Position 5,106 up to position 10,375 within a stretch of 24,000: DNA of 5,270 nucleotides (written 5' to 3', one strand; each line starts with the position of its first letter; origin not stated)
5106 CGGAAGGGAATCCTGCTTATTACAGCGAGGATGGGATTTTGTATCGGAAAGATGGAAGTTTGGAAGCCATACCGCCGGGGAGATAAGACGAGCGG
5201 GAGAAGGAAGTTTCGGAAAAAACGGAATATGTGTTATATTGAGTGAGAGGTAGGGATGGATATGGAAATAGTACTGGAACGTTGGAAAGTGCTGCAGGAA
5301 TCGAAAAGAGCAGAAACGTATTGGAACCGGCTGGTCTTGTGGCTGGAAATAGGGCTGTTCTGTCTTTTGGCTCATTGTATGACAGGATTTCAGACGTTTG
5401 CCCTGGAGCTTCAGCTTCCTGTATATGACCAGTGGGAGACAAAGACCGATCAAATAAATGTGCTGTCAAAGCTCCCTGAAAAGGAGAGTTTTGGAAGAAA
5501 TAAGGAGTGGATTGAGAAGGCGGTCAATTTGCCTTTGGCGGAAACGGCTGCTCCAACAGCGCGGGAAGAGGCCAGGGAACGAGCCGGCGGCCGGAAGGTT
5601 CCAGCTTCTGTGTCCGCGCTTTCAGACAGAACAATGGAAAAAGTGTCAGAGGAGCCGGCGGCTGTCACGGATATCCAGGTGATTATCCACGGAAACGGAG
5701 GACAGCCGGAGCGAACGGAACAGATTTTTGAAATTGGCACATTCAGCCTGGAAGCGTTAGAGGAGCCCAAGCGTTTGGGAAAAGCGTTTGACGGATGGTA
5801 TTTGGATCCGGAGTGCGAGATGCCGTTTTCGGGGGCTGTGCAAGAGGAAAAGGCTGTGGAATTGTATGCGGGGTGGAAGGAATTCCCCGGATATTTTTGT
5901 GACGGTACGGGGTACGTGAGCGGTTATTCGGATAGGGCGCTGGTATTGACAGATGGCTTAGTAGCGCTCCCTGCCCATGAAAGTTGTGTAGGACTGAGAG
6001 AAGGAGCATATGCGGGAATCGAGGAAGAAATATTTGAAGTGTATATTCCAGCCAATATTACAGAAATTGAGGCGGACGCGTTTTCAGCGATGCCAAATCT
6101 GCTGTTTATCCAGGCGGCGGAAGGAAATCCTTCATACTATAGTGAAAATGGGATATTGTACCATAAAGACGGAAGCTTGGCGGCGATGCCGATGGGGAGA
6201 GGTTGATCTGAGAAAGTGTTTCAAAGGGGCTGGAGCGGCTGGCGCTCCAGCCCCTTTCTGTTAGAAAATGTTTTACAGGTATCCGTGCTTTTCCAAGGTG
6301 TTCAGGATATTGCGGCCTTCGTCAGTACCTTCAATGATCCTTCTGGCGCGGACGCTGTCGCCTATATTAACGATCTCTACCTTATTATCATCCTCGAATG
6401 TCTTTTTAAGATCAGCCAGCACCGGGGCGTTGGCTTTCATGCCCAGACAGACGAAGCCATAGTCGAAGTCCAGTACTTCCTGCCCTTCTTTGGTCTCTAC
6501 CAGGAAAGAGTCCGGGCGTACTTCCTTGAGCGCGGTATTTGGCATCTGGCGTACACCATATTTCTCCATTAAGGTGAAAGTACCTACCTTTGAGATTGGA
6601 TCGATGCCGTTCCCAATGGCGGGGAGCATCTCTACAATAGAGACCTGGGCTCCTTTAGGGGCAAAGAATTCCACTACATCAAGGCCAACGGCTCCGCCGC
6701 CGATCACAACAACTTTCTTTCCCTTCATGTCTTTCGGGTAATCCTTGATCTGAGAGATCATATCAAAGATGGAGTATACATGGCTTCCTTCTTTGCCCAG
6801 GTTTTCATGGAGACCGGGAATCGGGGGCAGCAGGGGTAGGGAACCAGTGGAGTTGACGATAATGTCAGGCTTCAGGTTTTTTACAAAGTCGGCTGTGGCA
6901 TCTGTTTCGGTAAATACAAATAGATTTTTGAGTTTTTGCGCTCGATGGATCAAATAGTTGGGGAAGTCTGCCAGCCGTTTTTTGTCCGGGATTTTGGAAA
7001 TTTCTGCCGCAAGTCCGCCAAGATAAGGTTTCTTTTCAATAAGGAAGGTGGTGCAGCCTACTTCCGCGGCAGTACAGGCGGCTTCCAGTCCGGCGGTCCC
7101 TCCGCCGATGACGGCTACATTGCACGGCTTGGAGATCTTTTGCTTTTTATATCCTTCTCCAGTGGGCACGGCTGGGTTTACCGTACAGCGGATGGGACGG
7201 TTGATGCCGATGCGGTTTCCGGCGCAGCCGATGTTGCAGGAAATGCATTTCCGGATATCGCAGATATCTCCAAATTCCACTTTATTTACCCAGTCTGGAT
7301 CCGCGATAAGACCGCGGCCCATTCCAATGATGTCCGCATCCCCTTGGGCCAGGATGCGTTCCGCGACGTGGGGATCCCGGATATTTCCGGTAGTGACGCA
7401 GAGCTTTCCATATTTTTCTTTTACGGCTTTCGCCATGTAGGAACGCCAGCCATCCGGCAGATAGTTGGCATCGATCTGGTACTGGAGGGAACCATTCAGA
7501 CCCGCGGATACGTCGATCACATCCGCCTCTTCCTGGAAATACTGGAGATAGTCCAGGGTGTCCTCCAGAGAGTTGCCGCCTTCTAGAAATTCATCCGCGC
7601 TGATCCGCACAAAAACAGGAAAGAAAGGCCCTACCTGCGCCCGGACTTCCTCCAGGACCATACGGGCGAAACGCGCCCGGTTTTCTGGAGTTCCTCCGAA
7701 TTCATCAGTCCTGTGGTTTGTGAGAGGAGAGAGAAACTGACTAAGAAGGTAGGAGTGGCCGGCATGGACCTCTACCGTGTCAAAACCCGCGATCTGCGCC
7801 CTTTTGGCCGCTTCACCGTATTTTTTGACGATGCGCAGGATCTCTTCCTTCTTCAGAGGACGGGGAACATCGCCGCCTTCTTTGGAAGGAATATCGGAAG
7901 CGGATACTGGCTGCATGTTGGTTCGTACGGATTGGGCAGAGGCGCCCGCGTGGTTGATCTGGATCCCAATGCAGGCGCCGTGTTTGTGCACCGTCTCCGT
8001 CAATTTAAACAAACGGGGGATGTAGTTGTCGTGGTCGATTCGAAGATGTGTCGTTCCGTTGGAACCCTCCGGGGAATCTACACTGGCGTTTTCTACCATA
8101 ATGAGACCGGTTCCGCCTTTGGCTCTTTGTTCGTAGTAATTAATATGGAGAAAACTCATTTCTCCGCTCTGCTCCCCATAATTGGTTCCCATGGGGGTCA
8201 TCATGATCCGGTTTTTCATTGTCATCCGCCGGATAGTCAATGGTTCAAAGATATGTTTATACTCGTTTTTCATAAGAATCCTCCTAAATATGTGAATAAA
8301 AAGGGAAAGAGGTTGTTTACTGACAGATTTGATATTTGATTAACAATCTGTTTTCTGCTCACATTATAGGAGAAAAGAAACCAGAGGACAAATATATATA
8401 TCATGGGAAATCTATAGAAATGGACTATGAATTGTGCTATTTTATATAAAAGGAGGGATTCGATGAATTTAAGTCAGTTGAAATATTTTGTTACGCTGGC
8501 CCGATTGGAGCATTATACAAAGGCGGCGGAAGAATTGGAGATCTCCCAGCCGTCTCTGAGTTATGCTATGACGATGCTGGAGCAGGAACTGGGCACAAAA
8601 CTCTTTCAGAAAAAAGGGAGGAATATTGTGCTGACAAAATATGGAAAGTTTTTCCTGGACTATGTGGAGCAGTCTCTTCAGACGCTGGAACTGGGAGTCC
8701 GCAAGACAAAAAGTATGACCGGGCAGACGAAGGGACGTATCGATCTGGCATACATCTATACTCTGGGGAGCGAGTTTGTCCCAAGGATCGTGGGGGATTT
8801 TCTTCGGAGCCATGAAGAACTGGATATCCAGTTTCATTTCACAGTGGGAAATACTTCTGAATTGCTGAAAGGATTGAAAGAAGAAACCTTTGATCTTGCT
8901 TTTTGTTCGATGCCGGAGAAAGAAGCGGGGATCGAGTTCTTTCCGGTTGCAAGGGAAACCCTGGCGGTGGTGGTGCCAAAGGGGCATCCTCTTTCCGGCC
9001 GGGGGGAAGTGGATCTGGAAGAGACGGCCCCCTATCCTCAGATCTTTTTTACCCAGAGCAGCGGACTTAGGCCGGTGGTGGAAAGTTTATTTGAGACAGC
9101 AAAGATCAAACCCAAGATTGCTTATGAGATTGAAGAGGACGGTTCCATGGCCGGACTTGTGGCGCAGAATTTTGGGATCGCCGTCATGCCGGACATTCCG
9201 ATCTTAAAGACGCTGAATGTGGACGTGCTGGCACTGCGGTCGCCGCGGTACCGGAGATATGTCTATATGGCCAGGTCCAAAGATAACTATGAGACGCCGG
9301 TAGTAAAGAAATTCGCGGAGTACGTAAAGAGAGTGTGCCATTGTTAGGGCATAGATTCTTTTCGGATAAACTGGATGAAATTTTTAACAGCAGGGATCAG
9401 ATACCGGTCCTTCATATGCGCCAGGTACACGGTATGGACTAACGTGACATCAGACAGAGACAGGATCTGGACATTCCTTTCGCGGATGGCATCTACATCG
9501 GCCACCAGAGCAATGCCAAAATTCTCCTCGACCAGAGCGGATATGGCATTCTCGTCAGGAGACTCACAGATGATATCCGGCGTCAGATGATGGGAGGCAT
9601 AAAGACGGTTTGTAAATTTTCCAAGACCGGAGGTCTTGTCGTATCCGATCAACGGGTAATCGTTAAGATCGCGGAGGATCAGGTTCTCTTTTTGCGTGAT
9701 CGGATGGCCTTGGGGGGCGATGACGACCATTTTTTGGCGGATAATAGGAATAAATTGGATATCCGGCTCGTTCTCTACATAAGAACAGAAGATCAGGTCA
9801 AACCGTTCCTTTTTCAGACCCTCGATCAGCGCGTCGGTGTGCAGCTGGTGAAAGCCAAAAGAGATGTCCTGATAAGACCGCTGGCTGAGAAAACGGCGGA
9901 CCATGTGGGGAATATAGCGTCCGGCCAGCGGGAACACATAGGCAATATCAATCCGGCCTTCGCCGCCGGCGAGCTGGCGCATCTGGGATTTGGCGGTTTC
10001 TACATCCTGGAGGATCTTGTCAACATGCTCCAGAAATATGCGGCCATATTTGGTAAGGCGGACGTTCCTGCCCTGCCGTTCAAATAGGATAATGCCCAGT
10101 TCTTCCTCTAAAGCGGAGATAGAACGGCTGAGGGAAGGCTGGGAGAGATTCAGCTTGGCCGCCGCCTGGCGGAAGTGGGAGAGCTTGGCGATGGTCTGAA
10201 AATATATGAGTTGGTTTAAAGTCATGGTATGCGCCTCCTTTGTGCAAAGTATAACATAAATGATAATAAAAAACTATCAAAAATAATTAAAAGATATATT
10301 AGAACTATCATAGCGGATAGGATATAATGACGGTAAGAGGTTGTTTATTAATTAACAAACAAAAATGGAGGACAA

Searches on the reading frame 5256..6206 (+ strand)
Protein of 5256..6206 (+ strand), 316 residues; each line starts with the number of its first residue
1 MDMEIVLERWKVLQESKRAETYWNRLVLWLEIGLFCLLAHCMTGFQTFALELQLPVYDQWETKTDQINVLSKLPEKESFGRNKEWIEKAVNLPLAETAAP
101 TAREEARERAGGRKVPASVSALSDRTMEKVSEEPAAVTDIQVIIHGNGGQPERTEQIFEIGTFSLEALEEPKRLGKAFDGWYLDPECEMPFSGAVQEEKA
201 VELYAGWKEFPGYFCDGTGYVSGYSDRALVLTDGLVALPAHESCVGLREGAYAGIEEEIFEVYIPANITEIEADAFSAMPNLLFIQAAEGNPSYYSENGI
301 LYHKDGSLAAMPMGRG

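Call 8: search_protein_families(library=pfam, proteins=[window:5256-6206:+], max_evalue=0.01)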
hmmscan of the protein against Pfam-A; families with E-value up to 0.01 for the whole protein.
window:5256-6206:+ (316 aa): 1 family
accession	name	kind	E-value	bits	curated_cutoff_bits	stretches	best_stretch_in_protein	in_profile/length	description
PF09479.16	Flg_new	-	0.00013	22.5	27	1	145-205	6-64/65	Listeria-Bacteroides repeat domain (List_Bact_rpt)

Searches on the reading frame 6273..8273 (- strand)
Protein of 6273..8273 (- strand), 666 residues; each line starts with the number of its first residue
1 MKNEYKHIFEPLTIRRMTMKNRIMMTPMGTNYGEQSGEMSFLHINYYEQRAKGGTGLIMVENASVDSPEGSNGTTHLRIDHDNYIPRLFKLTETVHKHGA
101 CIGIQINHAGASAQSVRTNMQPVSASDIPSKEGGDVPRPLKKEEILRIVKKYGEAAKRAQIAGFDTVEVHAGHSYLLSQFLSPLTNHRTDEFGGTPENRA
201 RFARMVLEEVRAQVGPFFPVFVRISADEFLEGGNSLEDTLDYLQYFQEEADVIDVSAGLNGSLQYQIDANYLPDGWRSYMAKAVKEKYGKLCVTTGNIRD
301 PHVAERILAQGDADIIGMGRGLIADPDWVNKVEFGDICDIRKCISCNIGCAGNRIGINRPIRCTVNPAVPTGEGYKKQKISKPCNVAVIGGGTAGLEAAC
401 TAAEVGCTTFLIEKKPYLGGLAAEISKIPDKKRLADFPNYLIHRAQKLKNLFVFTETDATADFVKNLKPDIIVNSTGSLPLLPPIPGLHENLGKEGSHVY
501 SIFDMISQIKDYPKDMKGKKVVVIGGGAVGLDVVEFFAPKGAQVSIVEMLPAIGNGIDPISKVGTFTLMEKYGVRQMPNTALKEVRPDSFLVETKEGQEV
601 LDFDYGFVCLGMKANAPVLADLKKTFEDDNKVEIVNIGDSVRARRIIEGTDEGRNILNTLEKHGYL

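Call 10: search_protein_families(library=pfam, proteins=[window:6273-8273:-], max_evalue=0.001)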
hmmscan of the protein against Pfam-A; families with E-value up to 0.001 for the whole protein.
window:6273-8273:- (666 aa): 15 families
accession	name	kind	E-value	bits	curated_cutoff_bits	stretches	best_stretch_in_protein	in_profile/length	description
PF00724.26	Oxidored_FMN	-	2.6e-78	264.1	27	1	8-333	2-336/342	NADH:flavin oxidoreductase / NADH oxidase family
PF07992.20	Pyr_redox_2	-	2.5e-30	106.4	26.1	2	385-632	2-257/291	Pyridine nucleotide-disulphide oxidoreductase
PF00070.33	Pyr_redox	-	1.2e-18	67.8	22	2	520-588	1-69/82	Pyridine nucleotide-disulphide oxidoreductase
PF12831.13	FAD_oxidored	-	4.8e-10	39.7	27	1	386-424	2-40/416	FAD dependent oxidoreductase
PF13450.12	NAD_binding_8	-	7.5e-10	39.4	21.9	1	388-445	1-55/68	NAD(P)-binding Rossmann-like domain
PF01262.27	AlaDh_PNT_C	-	3.8e-09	36.7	23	1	378-415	21-60/214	Alanine dehydrogenase/PNT, C-terminal domain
PF13738.12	Pyr_redox_3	-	7.6e-09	35.7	30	1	512-631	158-284/305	Pyridine nucleotide-disulphide oxidoreductase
PF03486.20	HI0933_like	-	1.5e-07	31.6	50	1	385-419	2-36/244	HI0933-like protein Rossmann domain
PF13241.12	NAD_binding_7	-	1.4e-06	29.2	22.1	0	515-547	4-36/104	Putative NAD(P)-binding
PF01266.30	DAO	-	4.5e-06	26.9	27.9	0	386-419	2-35/353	FAD dependent oxidoreductase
PF01134.28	GIDA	-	6.7e-06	25.9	22.1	1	386-415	2-31/391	Glucose inhibited division protein A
PF00890.30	FAD_binding_2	-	2.1e-05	24.3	20.4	1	386-422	2-37/414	FAD binding domain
PF02737.24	3HCDH_N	-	4.9e-05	23.8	22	0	520-550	1-31/180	3-hydroxyacyl-CoA dehydrogenase, NAD binding domain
PF01494.25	FAD_binding_3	-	0.00014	21.7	22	0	384-415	2-33/349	FAD binding domain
PF01946.23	Thi4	-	0.00027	20.7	26.2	0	515-557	14-57/235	Thi4 family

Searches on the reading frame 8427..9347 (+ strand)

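Call 10: search_protein_families(library=pfam, proteins=[window:8427-9347:+], max_evalue=0.001)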
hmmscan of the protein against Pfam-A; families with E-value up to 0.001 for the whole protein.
window:8427-9347:+ (306 aa): 2 families
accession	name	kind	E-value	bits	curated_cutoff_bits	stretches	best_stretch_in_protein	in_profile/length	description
PF03466.25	LysR_substrate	-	2.8e-41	141.7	28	1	99-304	2-208/209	LysR substrate binding domain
PF00126.33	HTH_1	-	1.3e-19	70.3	26.6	1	15-74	1-60/60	Bacterial regulatory helix-turn-helix protein, lysR family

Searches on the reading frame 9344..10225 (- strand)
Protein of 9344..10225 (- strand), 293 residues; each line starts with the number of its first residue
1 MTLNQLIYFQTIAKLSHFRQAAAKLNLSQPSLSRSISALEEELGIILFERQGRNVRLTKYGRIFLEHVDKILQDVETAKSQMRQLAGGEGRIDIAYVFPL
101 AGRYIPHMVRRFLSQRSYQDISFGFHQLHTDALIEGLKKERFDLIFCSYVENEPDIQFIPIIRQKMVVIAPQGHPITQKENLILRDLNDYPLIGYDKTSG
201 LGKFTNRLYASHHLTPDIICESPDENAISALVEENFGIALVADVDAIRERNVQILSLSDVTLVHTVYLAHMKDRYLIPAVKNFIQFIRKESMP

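Call 10: search_protein_families(library=pfam, proteins=[window:9344-10225:-], max_evalue=0.001)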
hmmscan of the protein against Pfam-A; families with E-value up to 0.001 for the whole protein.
window:9344-10225:- (293 aa): 3 families
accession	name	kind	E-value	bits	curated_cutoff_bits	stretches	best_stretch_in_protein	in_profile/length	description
PF03466.25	LysR_substrate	-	3.9e-36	124.9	28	1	87-290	3-207/209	LysR substrate binding domain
PF00126.33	HTH_1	-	2.3e-21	76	26.6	1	3-62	1-60/60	Bacterial regulatory helix-turn-helix protein, lysR family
PF25213.1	HVO_A0261_N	-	2.7e-05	24.4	35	1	22-79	31-85/86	HVO_A0261 N-terminal domain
